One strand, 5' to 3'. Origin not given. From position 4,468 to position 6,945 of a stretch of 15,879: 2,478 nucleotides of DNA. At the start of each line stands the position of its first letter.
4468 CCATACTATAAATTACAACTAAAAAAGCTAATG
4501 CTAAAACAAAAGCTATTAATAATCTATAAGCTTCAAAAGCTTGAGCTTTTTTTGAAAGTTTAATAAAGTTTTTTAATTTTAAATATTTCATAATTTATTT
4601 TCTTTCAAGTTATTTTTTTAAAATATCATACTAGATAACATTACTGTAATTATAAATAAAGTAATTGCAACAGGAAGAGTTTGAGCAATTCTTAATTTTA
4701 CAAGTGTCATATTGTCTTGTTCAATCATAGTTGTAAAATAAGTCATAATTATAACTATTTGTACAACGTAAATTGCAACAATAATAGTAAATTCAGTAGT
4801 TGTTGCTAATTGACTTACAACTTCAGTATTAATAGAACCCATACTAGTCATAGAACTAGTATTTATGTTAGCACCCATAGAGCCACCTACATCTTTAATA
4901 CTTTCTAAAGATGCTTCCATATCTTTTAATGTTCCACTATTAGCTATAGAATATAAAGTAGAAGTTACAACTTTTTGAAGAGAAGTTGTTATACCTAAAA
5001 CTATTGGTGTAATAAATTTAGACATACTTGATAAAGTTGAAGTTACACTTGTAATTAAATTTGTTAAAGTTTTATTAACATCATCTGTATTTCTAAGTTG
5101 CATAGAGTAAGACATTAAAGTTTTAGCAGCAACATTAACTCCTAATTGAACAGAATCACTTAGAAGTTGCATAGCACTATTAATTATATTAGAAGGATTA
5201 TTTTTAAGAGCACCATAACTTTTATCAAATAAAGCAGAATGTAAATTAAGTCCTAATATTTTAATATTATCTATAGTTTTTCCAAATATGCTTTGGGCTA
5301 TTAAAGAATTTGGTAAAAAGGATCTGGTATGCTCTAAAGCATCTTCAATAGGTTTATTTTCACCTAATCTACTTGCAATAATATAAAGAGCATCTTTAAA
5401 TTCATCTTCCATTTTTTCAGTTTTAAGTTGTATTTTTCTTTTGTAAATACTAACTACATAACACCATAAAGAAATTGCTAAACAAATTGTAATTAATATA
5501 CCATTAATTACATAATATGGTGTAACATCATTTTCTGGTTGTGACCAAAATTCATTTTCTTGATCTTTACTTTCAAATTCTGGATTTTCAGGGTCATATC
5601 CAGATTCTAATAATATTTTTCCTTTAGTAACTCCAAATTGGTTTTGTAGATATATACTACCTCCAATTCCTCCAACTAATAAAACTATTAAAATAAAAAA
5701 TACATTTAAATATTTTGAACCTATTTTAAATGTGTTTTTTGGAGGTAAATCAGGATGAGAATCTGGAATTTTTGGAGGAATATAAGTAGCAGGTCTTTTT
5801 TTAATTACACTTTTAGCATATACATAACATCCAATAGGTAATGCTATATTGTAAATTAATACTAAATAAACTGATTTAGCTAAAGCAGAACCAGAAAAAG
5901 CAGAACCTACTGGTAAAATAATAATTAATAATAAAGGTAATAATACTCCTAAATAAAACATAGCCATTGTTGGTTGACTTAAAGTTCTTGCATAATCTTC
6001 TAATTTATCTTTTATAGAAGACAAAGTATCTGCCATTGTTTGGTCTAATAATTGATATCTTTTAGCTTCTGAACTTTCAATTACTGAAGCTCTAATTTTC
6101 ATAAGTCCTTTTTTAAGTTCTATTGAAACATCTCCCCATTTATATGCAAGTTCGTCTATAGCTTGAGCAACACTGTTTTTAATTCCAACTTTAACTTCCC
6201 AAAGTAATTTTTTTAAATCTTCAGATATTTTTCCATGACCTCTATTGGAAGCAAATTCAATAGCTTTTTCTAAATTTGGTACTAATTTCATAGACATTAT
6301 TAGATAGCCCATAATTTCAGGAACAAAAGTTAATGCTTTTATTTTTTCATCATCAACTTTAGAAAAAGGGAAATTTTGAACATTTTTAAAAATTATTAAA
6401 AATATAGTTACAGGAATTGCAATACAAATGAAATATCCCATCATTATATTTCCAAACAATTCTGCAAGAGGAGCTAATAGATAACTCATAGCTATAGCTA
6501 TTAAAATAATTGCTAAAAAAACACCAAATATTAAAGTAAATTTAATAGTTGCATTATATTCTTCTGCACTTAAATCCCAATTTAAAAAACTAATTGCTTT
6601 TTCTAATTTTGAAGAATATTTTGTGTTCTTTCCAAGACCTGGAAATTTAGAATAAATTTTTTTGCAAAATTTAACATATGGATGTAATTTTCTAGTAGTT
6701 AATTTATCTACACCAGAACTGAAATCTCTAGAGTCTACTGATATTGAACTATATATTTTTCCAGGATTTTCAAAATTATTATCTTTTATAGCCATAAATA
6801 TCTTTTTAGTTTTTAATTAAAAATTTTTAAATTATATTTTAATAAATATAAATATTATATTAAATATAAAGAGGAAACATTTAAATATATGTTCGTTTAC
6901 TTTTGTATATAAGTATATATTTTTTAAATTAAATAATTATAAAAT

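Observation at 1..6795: Paralog-rich archaeal type IV pilus-like operon: platform protein followed by seven tandem pilin-like genes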

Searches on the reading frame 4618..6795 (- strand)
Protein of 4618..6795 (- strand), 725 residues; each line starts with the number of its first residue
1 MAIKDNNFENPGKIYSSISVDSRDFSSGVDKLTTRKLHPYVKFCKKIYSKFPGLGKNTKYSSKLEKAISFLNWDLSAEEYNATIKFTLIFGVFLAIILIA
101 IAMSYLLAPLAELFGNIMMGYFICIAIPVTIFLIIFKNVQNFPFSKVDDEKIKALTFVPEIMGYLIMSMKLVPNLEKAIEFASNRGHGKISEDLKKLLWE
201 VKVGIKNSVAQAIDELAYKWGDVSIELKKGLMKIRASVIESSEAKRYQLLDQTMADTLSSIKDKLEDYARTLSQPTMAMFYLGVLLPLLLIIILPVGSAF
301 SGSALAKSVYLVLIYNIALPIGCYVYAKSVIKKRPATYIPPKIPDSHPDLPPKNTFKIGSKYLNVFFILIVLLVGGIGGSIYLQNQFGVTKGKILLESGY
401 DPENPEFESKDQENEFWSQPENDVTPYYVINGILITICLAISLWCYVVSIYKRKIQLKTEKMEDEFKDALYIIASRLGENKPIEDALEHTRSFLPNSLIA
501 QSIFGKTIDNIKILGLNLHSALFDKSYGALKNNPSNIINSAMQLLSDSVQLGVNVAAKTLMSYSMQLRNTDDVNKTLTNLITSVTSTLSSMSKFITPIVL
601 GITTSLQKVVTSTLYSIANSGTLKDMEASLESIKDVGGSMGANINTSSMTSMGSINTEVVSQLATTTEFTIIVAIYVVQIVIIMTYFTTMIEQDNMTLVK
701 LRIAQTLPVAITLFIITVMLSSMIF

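Call 7: search_protein_families(library=pfam, max_evalue=1, proteins=[window:4618-6795:-])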
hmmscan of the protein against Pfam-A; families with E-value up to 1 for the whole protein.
window:4618-6795:- (725 aa): 3 families
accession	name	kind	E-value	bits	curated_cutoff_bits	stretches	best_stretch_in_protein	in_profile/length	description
PF00482.28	T2SSF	-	0.052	13.9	25.2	1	174-295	14-125/125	Type II secretion system (T2SS), protein F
PF20990.2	DUF2207_C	-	0.44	10.7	33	0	84-137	133-186/247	Predicted membrane protein (DUF2207) C-terminal domain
PF16213.11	DCB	-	0.67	10.1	25.6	0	564-694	36-134/177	Mon2/Sec7/BIG1-like, dimerisation and cyclophilin-binding domain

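Call 9: search_protein_families(library=ncbifam, max_evalue=1, proteins=[window:4618-6795:-])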
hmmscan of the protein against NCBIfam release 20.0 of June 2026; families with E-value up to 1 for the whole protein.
window:4618-6795:- (725 aa): 0 families

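Call 11: find_homologous_proteins(query=window:4618-6795:-, max_evalue=0.001)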
Query window:4618-6795:- (725 aa): 365 proteins with E <= 0.001 among 8000 candidates; the best 120 are listed.
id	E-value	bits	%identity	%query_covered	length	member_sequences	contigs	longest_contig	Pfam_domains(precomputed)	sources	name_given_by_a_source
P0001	0.0e+0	1569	100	100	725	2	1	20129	-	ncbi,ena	-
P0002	0.0e+0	1102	69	99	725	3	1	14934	-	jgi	jgi:hypothetical protein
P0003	0.0e+0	1097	69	99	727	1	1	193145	-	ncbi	-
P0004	0.0e+0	1081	69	99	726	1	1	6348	-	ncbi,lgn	-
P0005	0.0e+0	1034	66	100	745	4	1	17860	-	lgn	-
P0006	0.0e+0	1030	65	99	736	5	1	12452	-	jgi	-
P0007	0.0e+0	1028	66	99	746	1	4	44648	-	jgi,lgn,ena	-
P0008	0.0e+0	1021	65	100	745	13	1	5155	-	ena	-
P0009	0.0e+0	1011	64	100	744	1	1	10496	-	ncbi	ncbi:MAG: hypothetical protein V1824_00070, partial [archaeon]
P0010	2.1e-296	1003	63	99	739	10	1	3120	-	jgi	jgi:hypothetical protein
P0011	1.5e-295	1000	63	99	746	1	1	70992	-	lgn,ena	-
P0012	5.4e-295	998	63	99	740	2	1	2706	-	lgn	-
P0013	1.6e-293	994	63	99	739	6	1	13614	-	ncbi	-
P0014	1.6e-292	990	62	100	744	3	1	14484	-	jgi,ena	-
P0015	3.9e-292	989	63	99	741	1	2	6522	-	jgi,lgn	-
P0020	5.8e-290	982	62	99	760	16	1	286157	-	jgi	jgi:hypothetical protein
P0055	5.1e-208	711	44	99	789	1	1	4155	PF00482.29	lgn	-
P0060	6.5e-204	698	45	99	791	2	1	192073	PF00482.29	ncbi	ncbi:MAG: type II secretion system F family protein [Candidatus Diapherotrites archaeon]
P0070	2.3e-201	689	44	99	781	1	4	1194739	-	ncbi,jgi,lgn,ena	-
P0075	4.1e-200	685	45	99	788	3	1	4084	PF00482.29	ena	-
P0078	1.2e-199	683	44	96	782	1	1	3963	PF00482.29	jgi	jgi:hypothetical protein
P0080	1.7e-199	683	45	99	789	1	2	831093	PF00482.29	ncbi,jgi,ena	-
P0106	2.1e-195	669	43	98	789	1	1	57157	PF00482.29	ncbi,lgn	-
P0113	1.1e-194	667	44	99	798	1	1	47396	PF00482.29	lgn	-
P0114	1.7e-194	666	44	99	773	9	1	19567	PF00482.29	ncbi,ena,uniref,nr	ncbi:MAG: type II secretion system F family protein [Candidatus Diapherotrites archaeon]|uniref:Type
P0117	1.9e-194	666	44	99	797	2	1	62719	PF00482.29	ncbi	-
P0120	4.0e-194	665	44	99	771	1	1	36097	PF00482.29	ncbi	-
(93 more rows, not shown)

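Call 13: search_solved_structures(query=A1, max_evalue=10, show_alignments=2)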
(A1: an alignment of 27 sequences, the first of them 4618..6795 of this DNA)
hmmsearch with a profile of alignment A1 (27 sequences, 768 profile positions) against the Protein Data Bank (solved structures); distinct sequences matched with E-value up to 10: 0.

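Call 14: search_protein_families(library=pfam, alignment_id=A1, max_evalue=0.01)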
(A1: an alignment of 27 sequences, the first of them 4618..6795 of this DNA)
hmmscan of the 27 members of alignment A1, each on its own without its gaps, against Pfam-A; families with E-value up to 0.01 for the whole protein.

A. member 1, window:4618-6795:- (725 aa): 0 families

B. families by the number of members that match (of 27 scanned): 4 families
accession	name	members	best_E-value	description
PF00482.28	T2SSF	21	3.7e-06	Type II secretion system (T2SS), protein F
PF20990.2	DUF2207_C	3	3.5e-05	Predicted membrane protein (DUF2207) C-terminal domain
PF12644.12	DUF3782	2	0.0013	Protein of unknown function (DUF3782)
PF23401.1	HTH_Card1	1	0.0072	Card1 hinge domain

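Call 15: find_encoding_contigs(protein=P0001, flank=10000, max_places=3)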
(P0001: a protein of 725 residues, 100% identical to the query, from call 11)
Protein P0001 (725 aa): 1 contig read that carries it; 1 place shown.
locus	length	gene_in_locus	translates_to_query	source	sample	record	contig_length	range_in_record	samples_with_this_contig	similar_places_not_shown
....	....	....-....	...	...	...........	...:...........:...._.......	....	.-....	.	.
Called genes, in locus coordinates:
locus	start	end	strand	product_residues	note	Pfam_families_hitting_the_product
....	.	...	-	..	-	?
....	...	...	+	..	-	-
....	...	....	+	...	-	-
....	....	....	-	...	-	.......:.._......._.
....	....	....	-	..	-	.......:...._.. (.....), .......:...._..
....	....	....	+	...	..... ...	-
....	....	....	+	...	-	-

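Call 16: find_encoding_contigs(protein=P0003, flank=10000, max_places=2)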
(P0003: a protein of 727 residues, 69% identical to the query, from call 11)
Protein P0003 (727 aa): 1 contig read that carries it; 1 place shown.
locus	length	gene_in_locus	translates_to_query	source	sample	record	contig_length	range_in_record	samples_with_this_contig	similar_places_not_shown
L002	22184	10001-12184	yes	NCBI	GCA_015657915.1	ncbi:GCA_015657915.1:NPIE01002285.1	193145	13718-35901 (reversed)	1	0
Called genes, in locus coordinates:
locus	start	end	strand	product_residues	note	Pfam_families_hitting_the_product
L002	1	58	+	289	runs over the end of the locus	PF10543:ORF6N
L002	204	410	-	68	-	-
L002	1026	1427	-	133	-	-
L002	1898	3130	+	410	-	PF25199:nSTAND_NTPase5 (faint), PF20720:nSTAND3 (weak), PF00004:AAA (weak), PF13173:AAA_14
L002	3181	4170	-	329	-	PF03773:ArsP_1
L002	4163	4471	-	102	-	-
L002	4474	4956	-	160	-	-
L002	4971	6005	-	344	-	-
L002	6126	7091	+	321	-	PF01368:DHH, PF02272:DHHA1 (weak)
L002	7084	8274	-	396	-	PF01996:F420_ligase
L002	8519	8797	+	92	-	-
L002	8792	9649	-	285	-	PF01261:AP_endonuc_2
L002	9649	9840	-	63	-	PF13187:Fer4_9 (faint), PF12797:Fer4_2 (weak), PF12837:Fer4_6 (weak), PF13237:Fer4_10 (weak), PF14697:Fer4_21 (faint), PF00037:Fer4 (weak), PF13459:Fer4_15 (weak), PF13370:Fer4_13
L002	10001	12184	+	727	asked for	-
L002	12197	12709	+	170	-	-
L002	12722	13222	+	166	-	-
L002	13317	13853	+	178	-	-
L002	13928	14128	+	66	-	-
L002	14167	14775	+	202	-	-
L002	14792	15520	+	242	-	-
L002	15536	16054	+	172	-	-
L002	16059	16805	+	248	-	-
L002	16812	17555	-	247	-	-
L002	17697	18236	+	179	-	-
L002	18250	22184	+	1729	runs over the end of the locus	-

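Call 17: find_encoding_contigs(protein=P0070, flank=10000, max_places=1)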
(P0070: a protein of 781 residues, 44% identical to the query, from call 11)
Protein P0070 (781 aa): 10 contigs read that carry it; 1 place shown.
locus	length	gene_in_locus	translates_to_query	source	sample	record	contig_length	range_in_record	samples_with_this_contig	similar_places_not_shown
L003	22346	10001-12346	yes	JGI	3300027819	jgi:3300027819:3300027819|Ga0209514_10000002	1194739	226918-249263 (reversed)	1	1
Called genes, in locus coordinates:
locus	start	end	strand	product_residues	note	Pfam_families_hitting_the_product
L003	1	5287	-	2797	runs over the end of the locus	PF17802:SpaA (faint), PF13620:CarboxypepD_reg (weak)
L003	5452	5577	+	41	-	-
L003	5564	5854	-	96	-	-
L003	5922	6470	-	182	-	PF09721:Exosortase_EpsH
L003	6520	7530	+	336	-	-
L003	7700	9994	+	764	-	PF00437:T2SSE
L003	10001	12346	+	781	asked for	-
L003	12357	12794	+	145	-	-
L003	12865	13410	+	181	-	-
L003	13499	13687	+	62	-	-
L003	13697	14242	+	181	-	-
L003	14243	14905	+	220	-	-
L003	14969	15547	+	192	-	-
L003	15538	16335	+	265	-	-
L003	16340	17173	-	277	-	-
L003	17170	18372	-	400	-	-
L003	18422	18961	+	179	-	-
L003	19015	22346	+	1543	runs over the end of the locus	-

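Call 18: find_encoding_contigs(protein=P0080, flank=10000, max_places=1)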
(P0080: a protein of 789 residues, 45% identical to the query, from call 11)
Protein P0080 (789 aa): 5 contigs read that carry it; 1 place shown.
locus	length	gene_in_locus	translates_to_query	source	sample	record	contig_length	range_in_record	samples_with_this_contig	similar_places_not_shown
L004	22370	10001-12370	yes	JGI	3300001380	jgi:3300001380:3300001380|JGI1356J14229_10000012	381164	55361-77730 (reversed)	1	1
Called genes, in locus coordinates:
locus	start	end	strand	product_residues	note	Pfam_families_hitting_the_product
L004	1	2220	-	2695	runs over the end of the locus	PF11974:bMG3 (faint), PF13715:CarbopepD_reg_2 (faint), PF17802:SpaA (faint), PF13620:CarboxypepD_reg (weak)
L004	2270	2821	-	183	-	-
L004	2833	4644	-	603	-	-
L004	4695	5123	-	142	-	PF10502:Peptidase_S26 (weak), PF00717:Peptidase_S24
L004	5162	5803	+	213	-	-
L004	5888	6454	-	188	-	PF09721:Exosortase_EpsH (weak)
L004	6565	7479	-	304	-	-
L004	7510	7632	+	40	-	-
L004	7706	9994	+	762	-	PF00437:T2SSE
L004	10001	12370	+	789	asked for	PF00482:T2SSF (weak)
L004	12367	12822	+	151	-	-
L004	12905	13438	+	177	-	-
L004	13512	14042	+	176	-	-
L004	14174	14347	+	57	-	-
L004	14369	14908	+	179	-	-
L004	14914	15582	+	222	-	-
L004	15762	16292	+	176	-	-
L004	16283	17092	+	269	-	-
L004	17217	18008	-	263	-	-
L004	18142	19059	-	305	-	-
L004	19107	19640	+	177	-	-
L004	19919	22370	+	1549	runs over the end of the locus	-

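Call 19: find_encoding_contigs(protein=P0020, flank=10000, max_places=1)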
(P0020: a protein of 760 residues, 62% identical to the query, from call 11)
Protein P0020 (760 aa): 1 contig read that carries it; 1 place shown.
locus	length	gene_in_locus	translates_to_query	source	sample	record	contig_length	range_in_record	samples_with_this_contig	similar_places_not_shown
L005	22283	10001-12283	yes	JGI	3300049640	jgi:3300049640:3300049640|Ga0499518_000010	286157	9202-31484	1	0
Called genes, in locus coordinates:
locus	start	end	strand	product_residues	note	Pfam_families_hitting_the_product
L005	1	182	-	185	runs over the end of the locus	PF13302:Acetyltransf_3, PF13420:Acetyltransf_4, PF00583:Acetyltransf_1, PF13523:Acetyltransf_8 (weak)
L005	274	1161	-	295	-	PF00924:MS_channel_2nd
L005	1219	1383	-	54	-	-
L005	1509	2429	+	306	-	PF01941:AdoMet_Synthase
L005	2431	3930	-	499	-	PF07690:MFS_1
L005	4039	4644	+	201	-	PF01022:HTH_5, PF12840:HTH_20, PF13412:HTH_24 (faint)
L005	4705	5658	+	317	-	PF01368:DHH (weak)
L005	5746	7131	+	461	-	PF00890:FAD_binding_2 (faint), PF01134:GIDA (faint), PF01266:DAO (faint), PF03486:HI0933_like (faint), PF07992:Pyr_redox_2 (faint), PF13738:Pyr_redox_3 (faint), PF21688:FAD-depend_C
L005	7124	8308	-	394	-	PF01996:F420_ligase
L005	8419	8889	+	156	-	-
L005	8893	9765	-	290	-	PF01261:AP_endonuc_2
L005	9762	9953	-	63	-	PF13187:Fer4_9 (faint), PF12797:Fer4_2 (weak), PF13237:Fer4_10 (weak), PF00037:Fer4 (weak), PF13459:Fer4_15 (weak), PF12837:Fer4_6 (weak), PF13370:Fer4_13, PF12838:Fer4_7 (weak), +1 more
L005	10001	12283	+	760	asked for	-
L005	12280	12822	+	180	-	-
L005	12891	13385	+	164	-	-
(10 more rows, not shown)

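Call 20: find_related_loci(query=A1, collection=genome_contigs, flank=10000)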
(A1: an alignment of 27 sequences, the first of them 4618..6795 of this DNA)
Query A1 (725 aa) in genome_contigs; peptide patterns used: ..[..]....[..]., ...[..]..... (x = any residue, [..] = any of these).
238 stretches matched a pattern; 221 encode a relative of the query (tblastn E <= 1e-3); the best 80 are kept; 80 distinct loci.
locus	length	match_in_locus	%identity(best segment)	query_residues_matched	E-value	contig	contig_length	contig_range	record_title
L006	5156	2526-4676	69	9-725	0e+0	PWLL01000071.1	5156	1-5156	MAG: Candidatus Iainarchaeum archaeon isolate CSSed10_239 CS-Sed10-C55447, whole genome shotgun sequence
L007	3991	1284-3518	66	1-725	0e+0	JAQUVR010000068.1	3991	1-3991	MAG: Candidatus ainarchaeum sp. isolate STD2_171 NODE_106065_length_3991_cov_5.593944_Sandtown_D2, whole genome shotgun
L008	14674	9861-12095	64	1-725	0e+0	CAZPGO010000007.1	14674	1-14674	MAG TPA_asm: uncultured archaeon isolate SRP067234_co1_315 genome assembly, contig: k99_577062, whole genome shotgun seq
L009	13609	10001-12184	63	9-725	0e+0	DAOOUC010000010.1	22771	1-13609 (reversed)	MAG TPA_asm: archaeon isolate AMR_MDS_2477 NODE_1561_length_22771_cov_5.799965, whole genome shotgun sequence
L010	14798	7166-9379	63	3-723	0e+0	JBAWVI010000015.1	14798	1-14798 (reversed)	MAG: archaeon isolate ELA007 MAG007_15, whole genome shotgun sequence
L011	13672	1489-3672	62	9-724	0e+0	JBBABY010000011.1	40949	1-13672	MAG: archaeon isolate SO_2017_LW1_34 NODE_632_length_40949_cov_1.474058_LW64-88_2017, whole genome shotgun sequence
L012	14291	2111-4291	63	9-724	0e+0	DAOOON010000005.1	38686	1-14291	MAG TPA_asm: archaeon isolate AMR_MDS_2622 NODE_1202_length_38686_cov_13.027491, whole genome shotgun sequence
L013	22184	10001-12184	61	9-725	0e+0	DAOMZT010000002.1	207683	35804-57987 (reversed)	MAG TPA_asm: archaeon isolate AMR_MDS_3992 NODE_10_length_207683_cov_10.526726, whole genome shotgun sequence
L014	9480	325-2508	60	9-724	0e+0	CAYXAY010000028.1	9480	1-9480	MAG TPA_asm: uncultured archaeon isolate SRP257756_co1_240 genome assembly, contig: NODE_6622_length_9480_cov_7.619416,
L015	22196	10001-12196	62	11-725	0e+0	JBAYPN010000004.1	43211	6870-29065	MAG: archaeon isolate SO_2016_LW2_139 scaffold01392_LW138R_2016, whole genome shotgun sequence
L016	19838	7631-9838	64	10-725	0e+0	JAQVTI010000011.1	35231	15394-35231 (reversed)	MAG: Candidatus ainarchaeum sp. isolate STF1_294 NODE_2491_length_35231_cov_4.999487_Sandtown_F1, whole genome shotgun s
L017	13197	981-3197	59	9-725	0e+0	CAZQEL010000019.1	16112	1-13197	MAG TPA_asm: uncultured archaeon isolate SRP191223_co1_16 genome assembly, contig: NODE_3645_length_16112_cov_6.442299,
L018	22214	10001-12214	59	10-725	0e+0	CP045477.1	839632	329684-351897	MAG: Candidatus Forterrea multitransposorum CG_2015-17_Forterrea_25_41 chromosome, complete genome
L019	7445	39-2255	59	9-725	0e+0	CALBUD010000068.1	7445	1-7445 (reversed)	MAG TPA_asm: Candidatus Diapherotrites archaeon isolate SRR7299214_bin.7_CONCOCT_v1.1_MAG genome assembly, contig: ERZ78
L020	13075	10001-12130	50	3-708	0e+0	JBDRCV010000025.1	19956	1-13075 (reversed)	MAG: archaeon isolate MEGAHIT-group-1.210 k141_1869169, whole genome shotgun sequence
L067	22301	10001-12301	43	10-724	0e+0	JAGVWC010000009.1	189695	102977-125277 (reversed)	MAG: Candidatus Iainarchaeum archaeon isolate RIFCSPLOWO2_01_FULL_AR10_48_17 rifcsplowo2_01_scaffold_73, whole genome sh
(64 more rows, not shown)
